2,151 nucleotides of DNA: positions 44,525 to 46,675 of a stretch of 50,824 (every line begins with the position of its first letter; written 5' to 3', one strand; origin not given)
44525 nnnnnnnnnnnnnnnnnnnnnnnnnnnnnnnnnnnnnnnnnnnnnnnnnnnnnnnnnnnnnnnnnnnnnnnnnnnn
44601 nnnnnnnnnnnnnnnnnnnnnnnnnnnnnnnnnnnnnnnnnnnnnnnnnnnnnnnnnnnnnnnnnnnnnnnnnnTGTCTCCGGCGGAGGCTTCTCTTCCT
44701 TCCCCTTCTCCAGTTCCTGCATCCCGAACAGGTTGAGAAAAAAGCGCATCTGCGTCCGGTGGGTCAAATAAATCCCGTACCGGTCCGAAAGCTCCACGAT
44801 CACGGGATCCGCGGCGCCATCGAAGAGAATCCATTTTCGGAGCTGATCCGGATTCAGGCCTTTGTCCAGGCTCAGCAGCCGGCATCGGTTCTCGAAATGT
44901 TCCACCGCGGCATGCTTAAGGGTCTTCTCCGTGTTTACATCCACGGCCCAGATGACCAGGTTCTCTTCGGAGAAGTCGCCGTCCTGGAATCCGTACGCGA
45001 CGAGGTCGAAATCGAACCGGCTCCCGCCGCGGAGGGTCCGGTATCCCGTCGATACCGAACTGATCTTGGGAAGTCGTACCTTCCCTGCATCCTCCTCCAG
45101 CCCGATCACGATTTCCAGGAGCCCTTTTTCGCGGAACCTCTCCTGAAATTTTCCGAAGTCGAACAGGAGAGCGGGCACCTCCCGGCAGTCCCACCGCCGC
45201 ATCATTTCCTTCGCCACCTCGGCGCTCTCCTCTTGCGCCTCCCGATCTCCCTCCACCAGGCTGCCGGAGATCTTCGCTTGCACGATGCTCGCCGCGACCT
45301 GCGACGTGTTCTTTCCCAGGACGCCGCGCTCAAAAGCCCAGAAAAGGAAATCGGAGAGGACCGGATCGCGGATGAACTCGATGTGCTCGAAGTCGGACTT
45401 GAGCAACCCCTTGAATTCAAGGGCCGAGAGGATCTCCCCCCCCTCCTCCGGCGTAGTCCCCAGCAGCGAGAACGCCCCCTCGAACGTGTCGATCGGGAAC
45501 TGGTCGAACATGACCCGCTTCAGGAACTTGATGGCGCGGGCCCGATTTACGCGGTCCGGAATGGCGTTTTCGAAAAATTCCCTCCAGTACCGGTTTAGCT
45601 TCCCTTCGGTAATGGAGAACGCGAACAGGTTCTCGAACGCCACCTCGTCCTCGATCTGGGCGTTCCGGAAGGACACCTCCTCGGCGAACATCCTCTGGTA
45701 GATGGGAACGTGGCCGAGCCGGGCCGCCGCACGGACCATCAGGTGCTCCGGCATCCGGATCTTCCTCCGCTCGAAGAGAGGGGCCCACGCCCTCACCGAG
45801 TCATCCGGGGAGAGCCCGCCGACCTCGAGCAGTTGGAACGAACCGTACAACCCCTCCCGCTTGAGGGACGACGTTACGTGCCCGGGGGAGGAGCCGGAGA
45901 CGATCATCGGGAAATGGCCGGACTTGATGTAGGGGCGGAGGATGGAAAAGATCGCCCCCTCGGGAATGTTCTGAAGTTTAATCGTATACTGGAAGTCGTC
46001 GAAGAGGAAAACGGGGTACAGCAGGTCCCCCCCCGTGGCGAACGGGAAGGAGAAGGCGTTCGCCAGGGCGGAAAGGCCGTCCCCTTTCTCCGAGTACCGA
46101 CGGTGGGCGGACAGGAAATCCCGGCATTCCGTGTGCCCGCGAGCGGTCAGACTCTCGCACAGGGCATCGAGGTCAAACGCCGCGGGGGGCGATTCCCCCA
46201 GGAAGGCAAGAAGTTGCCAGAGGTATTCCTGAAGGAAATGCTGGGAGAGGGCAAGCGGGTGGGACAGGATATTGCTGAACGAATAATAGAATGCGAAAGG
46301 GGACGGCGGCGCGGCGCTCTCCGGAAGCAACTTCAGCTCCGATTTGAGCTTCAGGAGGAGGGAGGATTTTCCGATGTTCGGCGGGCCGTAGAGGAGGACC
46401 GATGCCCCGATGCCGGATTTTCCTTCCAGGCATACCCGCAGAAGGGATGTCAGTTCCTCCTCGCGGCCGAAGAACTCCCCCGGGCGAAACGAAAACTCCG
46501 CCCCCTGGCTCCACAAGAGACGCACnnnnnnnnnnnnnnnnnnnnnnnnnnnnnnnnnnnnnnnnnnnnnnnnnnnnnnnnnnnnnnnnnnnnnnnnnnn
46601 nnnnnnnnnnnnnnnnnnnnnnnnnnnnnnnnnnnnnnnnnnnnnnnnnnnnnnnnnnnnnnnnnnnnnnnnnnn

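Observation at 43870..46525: P-loop NTPase fused to an RsbW/SpoIIAB-type kinase and coupled to a STAS protein: orphan partner-switching module with an unusual input domain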

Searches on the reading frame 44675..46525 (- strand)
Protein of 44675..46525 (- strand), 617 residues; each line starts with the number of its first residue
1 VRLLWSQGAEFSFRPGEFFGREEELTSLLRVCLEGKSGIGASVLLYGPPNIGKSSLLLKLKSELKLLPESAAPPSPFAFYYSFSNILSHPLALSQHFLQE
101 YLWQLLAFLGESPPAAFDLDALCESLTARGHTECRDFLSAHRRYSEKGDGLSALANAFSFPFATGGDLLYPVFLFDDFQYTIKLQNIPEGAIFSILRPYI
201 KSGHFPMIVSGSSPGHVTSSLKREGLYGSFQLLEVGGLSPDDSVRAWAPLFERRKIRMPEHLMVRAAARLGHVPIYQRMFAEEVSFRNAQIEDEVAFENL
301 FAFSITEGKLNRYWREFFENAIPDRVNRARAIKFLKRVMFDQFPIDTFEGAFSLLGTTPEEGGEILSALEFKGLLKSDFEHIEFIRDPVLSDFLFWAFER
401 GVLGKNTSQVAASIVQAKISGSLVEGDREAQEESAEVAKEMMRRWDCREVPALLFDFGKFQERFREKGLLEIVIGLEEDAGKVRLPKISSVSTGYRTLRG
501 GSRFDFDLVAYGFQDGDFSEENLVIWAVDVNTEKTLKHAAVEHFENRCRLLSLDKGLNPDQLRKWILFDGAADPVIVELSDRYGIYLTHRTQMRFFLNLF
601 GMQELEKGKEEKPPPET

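Call 25: search_protein_representatives(protein=window:44675-46525:-)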
Query: 617 residues. Proteins with E-value up to 0.001 (for the whole library): 187; up to 1e-10: 83; up to 1e-30: 15. The best 150 are listed.
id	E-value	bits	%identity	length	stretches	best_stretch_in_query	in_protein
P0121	1.3e-182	624.8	48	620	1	1-607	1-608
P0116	1.4e-172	591.6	46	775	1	1-612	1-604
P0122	8.9e-115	400.8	47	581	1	7-433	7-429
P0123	4.0e-80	286.3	64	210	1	1-210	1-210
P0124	3.6e-79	283.2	49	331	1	44-359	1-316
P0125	8.3e-76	272.1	68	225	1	74-249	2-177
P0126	4.2e-62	226.8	42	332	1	232-564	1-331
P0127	2.6e-51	191.2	44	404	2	429-607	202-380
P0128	1.5e-46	175.5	57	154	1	442-590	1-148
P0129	8.5e-43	163.0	67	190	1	498-614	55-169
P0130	3.9e-42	160.8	63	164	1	2-124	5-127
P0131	5.0e-34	134.1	69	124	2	19-89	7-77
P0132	1.0e-33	133.1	29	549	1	16-549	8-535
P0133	2.0e-32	128.8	51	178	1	389-557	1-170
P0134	2.1e-32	128.7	22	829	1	16-600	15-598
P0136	2.1e-29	118.8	23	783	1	16-594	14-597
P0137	5.6e-28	114.1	23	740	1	16-609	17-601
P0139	1.3e-26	109.6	23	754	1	7-601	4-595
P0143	6.0e-23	97.5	25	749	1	15-581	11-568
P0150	3.9e-20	88.2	27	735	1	11-590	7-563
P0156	7.1e-18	80.7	24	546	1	13-415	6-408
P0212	5.7e-10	54.6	25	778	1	16-599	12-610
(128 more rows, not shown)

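Call 29: search_protein_families(library=pfam, alignment_id=A3, max_evalue=0.001)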
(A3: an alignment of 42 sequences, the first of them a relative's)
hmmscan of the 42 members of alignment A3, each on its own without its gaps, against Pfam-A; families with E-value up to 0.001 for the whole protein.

A. member 1, P0132 (549 aa): 2 families
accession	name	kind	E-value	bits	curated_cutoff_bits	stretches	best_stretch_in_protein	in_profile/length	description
PF13191.12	AAA_16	-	2e-13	51.6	32.6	1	9-171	1-144/167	AAA ATPase domain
PF13401.12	AAA_22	-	1.7e-07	32.1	27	1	33-172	6-97/130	AAA domain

B. families by the number of members that match (of 42 scanned): 17 families
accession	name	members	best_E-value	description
PF13191.12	AAA_16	34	2e-13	AAA ATPase domain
PF01637.24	ATPase_2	30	3.8e-13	ATPase domain predominantly from Archaea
PF13401.12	AAA_22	19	1.7e-07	AAA domain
PF13581.12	HATPase_c_2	18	2.5e-23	Histidine kinase-like ATPase domain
PF02518.31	HATPase_c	11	1.8e-07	Histidine kinase-, DNA gyrase B-, and HSP90-like ATPase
PF13173.12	AAA_14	10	6.3e-07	AAA domain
PF24883.2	NPHP3_N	2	1.2e-05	Nephrocystin 3, N-terminal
PF05673.19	DUF815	2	0.00062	Protein of unknown function (DUF815)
PF20720.3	nSTAND3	2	0.00067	Novel STAND NTPase 3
PF07693.20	KAP_NTPase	1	1.6e-05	KAP family P-loop domain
PF04471.18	Mrr_cat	1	3.6e-05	Restriction endonuclease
PF00308.24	Bac_DnaA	1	6.7e-05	Bacterial DnaA ATPAse domain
PF20268.4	SBDS_C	1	0.00016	SBDS protein, C-terminal domain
PF00004.35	AAA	1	0.00041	ATPase family associated with various cellular activities (AAA)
PF10236.15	DAP3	1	0.00058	Mitochondrial ribosomal death-associated protein 3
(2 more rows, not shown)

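Call 32: list_cluster_members(proteins=[P0134, P0136, P0137, P0139, P0143, P0150, P0132, P0156, P0121, P0212])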
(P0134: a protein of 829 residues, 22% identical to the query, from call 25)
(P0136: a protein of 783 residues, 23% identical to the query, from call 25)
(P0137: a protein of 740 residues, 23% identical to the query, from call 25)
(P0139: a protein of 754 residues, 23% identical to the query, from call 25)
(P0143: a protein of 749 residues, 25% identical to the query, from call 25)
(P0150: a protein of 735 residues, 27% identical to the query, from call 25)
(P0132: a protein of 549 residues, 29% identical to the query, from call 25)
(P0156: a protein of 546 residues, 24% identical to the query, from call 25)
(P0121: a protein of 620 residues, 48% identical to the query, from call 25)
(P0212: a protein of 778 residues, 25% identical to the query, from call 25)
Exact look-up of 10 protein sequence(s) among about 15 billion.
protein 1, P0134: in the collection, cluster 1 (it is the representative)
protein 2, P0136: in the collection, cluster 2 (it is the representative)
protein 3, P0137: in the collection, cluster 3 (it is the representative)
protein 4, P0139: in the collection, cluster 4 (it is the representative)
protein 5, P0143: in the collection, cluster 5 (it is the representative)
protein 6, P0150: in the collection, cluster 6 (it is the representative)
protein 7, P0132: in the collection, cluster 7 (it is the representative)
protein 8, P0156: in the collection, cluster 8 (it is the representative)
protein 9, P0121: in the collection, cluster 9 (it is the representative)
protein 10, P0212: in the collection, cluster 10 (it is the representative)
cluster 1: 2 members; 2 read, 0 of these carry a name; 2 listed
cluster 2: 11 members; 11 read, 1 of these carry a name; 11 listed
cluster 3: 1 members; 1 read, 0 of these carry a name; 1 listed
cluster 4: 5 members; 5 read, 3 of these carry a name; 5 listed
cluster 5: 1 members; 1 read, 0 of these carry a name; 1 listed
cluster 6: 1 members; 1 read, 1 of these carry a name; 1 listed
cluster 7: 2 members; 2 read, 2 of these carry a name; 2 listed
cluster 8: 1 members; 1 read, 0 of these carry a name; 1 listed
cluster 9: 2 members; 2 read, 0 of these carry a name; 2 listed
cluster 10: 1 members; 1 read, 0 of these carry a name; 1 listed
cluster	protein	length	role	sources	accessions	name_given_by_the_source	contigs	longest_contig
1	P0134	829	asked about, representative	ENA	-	-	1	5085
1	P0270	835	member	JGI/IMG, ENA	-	-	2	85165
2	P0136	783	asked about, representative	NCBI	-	-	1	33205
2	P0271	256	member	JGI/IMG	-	serine/threonine-protein kinase RsbW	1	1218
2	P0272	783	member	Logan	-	-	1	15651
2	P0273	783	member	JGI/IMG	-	-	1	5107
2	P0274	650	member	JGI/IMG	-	-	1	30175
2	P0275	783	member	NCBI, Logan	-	-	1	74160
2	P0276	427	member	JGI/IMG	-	-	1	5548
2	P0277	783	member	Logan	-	-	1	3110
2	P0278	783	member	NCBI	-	-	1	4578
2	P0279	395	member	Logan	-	-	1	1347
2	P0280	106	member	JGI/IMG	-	-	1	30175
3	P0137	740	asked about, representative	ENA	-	-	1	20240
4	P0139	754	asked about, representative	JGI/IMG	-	serine/threonine-protein kinase RsbW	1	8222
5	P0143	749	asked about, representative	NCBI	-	-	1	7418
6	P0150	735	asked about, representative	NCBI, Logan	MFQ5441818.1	MAG: ATP-binding protein [Thermodesulfobacteriota bacterium]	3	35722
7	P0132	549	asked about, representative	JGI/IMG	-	hypothetical protein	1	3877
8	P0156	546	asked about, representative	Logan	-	-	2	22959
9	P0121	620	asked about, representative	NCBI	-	-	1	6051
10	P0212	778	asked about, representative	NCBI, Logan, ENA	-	-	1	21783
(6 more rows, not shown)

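Call 33: find_encoding_contigs(protein=P0150, flank=8000, max_places=2)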
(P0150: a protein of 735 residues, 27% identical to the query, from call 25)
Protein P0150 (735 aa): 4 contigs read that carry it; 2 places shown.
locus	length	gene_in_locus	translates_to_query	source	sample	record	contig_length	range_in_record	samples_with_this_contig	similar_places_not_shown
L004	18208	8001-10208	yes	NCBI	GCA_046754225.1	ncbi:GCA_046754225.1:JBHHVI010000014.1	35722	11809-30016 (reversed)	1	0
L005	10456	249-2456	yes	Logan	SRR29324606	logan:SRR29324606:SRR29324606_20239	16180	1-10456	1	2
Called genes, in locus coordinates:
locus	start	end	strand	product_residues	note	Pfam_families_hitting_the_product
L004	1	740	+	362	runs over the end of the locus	PF08486:SpoIID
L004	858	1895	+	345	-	PF02547:Queuosine_synth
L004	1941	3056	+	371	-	PF01702:TGT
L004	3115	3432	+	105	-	PF02699:YajC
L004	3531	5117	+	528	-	PF21760:SecD_1st, PF22599:SecDF_P1_head, PF02355:SecD_SecF_C, PF03176:MMPL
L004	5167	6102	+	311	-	PF02355:SecD_SecF_C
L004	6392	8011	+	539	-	PF10114:PocR, PF01590:GAF, PF13185:GAF_2, PF13492:GAF_3, PF00990:GGDEF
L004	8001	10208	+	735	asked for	PF13191:AAA_16 (weak), PF13581:HATPase_c_2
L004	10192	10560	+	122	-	PF01740:STAS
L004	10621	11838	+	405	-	PF13487:HD_5, PF01966:HD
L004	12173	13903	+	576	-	PF01368:DHH, PF02272:DHHA1, PF17768:RecJ_OB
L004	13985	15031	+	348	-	PF01916:DS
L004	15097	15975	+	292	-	PF00491:Arginase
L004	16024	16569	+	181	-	PF01862:PvlArgDC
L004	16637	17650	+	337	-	PF02655:ATP-grasp_3 (faint), PF07478:Dala_Dala_lig_C, PF13535:ATP-grasp_4 (faint)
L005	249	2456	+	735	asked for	PF13191:AAA_16 (weak), PF13581:HATPase_c_2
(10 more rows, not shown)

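Call 34: find_encoding_contigs(protein=P0275, flank=8000, max_places=2)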
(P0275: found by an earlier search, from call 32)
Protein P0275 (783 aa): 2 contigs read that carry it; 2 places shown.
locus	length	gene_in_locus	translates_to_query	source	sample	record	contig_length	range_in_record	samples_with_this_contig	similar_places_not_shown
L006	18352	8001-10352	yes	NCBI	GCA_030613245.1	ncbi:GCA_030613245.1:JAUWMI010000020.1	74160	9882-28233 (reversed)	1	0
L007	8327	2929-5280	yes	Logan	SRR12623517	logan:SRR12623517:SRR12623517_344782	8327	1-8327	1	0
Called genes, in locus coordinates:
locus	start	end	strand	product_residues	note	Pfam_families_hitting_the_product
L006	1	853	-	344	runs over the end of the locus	PF00263:Secretin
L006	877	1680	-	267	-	PF00263:Secretin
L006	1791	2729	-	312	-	PF13432:TPR_16 (faint), PF07719:TPR_2 (faint), PF13174:TPR_6 (weak), PF13181:TPR_8 (faint), PF13428:TPR_14 (faint), PF00515:TPR_1 (weak)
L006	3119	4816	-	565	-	PF13231:PMT_2 (weak)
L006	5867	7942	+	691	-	PF10114:PocR, PF01590:GAF, PF13185:GAF_2, PF13492:GAF_3, PF00990:GGDEF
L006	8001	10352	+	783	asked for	PF01637:ATPase_2, PF13173:AAA_14 (faint), PF13581:HATPase_c_2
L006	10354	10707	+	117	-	PF01740:STAS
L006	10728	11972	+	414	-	PF08668:HDOD, PF13487:HD_5, PF01966:HD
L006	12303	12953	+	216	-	PF12706:Lactamase_B_2, PF23023:Anti-Pycsar_Apyc1, PF00753:Lactamase_B (faint)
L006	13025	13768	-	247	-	PF20260:PUA_4, PF04452:Methyltrans_RNA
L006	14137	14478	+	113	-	PF00515:TPR_1 (weak), PF07719:TPR_2 (weak)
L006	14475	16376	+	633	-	PF13432:TPR_16 (weak), PF14559:TPR_19, PF25063:ARM_TT21_C (weak), PF13432:TPR_16, PF00158:Sigma54_activat, PF14532:Sigma54_activ_2, PF25601:AAA_lid_14, PF02954:HTH_8, +22 more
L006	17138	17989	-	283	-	PF02811:PHP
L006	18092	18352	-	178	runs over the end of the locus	PF00156:Pribosyltran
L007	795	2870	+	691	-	PF10114:PocR, PF01590:GAF, PF13185:GAF_2, PF13492:GAF_3, PF00990:GGDEF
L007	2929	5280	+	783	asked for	PF01637:ATPase_2, PF13173:AAA_14 (faint), PF13581:HATPase_c_2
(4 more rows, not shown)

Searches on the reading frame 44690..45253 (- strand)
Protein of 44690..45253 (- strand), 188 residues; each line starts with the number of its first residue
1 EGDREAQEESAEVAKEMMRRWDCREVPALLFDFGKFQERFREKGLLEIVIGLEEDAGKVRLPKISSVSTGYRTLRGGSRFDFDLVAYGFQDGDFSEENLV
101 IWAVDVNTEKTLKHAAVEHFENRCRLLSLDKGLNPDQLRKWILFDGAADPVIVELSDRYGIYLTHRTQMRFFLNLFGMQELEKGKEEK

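Call 52: predict_structure(alignment_id=A5)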
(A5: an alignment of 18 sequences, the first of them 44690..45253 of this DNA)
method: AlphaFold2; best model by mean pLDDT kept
length: 188 residues; sequences in the alignment: 18
mean_pLDDT: 63.1   pTM: 0.64
mean pLDDT of the five models: 63.1, 62.8, 55.9, 55.1, 49.5
residues with pLDDT >= 90: 20; 70-90: 50; 50-70: 64; < 50: 54
segments of 3 or more residues with pLDDT < 50: 28-31, 42-51, 57-80, 180-188
pLDDT, mean of each block of 10 residues (from residue 1): 62 60 48 51 45 48 39 36 58 67 78 88 77 80 87 93 82 57 35
secondary structure, 60 per line:
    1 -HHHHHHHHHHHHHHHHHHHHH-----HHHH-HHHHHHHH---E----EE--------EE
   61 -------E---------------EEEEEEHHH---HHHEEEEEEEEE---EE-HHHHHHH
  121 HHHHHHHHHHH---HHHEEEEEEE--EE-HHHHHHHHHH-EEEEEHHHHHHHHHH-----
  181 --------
elements in order: H2-22 H28-31 H33-40 E84-89 E99-107 H114-131 E138-144 H150-159 E161-165 H166-175
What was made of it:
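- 44708..45085 (-): Restriction-endonuclease-fold (PD-(D/E)xK-like) domain without a canonical catalytic motif (residues ~481-606): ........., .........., VIWAVDV, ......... Domain model (call 52).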

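Call 55: fold_search(model_id=the predicted structure, library=pdb)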
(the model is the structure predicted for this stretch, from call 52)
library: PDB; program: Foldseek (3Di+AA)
matches with E <= 10: 1123; with E <= 0.001: 0
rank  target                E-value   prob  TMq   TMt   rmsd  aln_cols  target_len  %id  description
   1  9u49_A                4.5e-03  1.00  0.36  0.19   5.1       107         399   14  crystal structure of Cdn1 in complex with cA4 (released 2026-02-04)
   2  8z4i_B                2.1e-02  0.98  0.33  0.18   5.2        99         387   13  crystal structure of Cdn1 in complex with cA3 (released 2026-02-04)
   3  8z4i_A                2.4e-02  0.97  0.31  0.17   5.6       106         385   15  crystal structure of Cdn1 in complex with cA3 (released 2026-02-04)
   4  5xog_E                5.2e-02  0.47  0.32  0.28  12.9       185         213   10  RNA Polymerase II elongation complex bound with Spt5 KOW5 and Elf1 (released 2017-08-16)
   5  1y88                  5.5e-02  0.98  0.40  0.41   3.8       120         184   14  Crystal Structure of Protein of Unknown Function AF1548 (released 2004-12-21)
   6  6xl1_A                5.5e-02  0.98  0.36  0.19   3.6        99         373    9  crystal structure of cA4-activated Card1(D294N) (released 2020-12-30)
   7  4f0p_C                5.9e-02  0.66  0.34  0.16  15.8       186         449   11  MspJI Restriction Endonuclease - P31 Form (released 2012-08-08)
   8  9f9m_C                5.9e-02  0.30  0.24  0.25  10.6       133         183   16  Crystal structure of MUS81-EME1 bound by compound 21. (released 2024-06-19)
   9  4f0q_D                8.6e-02  0.54  0.33  0.16  12.9       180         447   10  MspJI Restriction Endonuclease - P21 Form (released 2012-08-08)
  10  9f9l_C                9.2e-02  0.28  0.24  0.24  10.4       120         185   17  Crystal structure of MUS81-EME1 bound by compound 16. (released 2024-07-03)
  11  6wxw_A                9.8e-02  0.82  0.32  0.18   4.5       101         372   10  crystal structure of apo Card1 (released 2020-12-30)
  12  9f9l_A                9.8e-02  0.30  0.25  0.24  10.3       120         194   15  Crystal structure of MUS81-EME1 bound by compound 16. (released 2024-07-03)
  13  1knv_B                1.3e-01  0.51  0.22  0.15   5.5        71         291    8  Bse634I restriction endonuclease (released 2002-02-27)
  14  9f99_E                1.3e-01  0.28  0.24  0.24  10.3       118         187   15  Crystal structure of MUS81-EME1 bound by compound 10. (released 2024-06-19)
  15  6vga_MODEL_1_A        1.3e-01  0.25  0.19  0.29   7.6       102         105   12  De novo designed Rossmann fold protein ROS2_835 (released 2020-08-19)
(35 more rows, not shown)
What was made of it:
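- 44708..45085 (-): Foldseek best hits are Cdn1, Card1, AF1548, MspJI, Mus81, VC1899, Can2 and Hjc, E 4.5e-3 to 0.5 (call 55).
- On PD-(D/E)xK restriction-endonuclease-like domain (including DUF234 and NA-iREase): The top Foldseek hits are consistently REase-fold proteins, but E is 4.5e-3 to 0.5 and the domain model has pLDDT 63 (calls 52, 55).
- The REase-fold assignment rests on a pLDDT-63 model and weak Foldseek E-values (calls 52, 55). The middle domain resembles nuclease domains of Card1, Can2, Cdn1, MspJI and Avs4 (call 55).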

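Call 61: search_protein_families(library=pfam, alignment_id=A5, max_evalue=10)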
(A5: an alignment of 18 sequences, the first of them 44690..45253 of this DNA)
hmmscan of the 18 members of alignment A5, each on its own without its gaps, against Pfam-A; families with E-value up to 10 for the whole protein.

A. member 1, window:44690-45253:- (188 aa): 0 families

B. families by the number of members that match (of 18 scanned): 3 families
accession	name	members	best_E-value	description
PF20469.4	OLD-like_TOPRIM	1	0.044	Overcoming lysogenization defect protein-like, TOPRIM domain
PF22739.2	NA-iREase3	1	0.15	NACHT-associated inactive Restriction Endonuclease 2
PF08714.17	Fae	1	0.26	Formaldehyde-activating enzyme (Fae)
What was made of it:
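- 44708..45085 (-): No Pfam family; one faint NA-iREase3 hit (call 61).
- On PD-(D/E)xK restriction-endonuclease-like domain (including DUF234 and NA-iREase): No Pfam match except one NA-iREase3 hit at E 0.15 in 1 of 18 members (call 61).
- One member has a faint NA-iREase3 hit (call 61).
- Tried and rejected: Pfam on the middle region, at E<=10 over 18 members, gave no usable family: one NA-iREase3 hit at E 0.15 and no DUF234 (call 61).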
